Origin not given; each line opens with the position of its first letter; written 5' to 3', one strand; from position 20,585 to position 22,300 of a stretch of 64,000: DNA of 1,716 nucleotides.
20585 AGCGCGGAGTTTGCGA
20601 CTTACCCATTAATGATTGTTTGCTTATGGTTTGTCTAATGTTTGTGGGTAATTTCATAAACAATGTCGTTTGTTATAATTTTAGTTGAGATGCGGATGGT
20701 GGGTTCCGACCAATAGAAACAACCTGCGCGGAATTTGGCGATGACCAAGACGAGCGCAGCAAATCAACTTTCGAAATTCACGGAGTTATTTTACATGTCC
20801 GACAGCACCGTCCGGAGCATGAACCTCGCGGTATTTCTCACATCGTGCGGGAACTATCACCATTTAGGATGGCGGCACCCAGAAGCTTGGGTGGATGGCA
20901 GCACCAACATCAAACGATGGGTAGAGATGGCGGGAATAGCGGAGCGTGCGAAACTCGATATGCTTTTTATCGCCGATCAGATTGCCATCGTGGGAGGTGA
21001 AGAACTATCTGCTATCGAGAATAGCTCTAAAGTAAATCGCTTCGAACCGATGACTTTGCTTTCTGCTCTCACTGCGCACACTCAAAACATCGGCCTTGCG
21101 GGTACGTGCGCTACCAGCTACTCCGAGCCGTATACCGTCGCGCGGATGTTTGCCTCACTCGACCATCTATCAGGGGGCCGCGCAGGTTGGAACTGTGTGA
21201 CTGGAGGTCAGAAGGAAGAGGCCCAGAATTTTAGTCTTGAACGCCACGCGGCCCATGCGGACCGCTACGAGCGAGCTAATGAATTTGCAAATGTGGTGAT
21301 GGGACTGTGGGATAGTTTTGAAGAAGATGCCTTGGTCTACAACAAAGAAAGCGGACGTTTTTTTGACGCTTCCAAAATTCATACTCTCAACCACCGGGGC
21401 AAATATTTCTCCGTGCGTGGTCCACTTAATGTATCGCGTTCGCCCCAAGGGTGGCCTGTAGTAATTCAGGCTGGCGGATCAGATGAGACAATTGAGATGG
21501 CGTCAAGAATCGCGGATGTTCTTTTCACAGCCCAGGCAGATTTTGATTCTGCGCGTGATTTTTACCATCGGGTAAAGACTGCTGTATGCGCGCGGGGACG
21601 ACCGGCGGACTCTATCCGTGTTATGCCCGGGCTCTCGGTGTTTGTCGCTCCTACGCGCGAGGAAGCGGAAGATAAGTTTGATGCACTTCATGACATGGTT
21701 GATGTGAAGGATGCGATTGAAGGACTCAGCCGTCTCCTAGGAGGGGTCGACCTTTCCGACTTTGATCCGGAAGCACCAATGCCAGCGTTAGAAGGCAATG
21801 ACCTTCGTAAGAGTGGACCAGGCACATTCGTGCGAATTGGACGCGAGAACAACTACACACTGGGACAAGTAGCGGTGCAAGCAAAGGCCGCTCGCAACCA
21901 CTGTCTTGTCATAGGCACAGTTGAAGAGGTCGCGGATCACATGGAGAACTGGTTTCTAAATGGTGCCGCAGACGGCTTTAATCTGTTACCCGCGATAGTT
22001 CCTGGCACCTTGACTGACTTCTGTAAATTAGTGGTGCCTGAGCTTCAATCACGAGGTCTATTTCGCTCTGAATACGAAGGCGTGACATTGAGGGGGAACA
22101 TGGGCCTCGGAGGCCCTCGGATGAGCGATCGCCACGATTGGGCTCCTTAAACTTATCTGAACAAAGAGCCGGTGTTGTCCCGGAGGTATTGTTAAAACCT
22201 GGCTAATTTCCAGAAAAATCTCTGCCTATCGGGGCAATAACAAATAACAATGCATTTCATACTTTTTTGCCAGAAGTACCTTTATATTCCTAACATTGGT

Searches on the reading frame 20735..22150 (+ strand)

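Call 8: search_protein_families(library=pfam, proteins=[window:20735-22150:+])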
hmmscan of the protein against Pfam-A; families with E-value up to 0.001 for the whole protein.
window:20735-22150:+ (471 aa): 1 family
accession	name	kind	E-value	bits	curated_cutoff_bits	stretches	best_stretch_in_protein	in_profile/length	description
PF00296.26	Bac_luciferase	-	1.8e-48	166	27.9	1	52-406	14-307/314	Luciferase-like monooxygenase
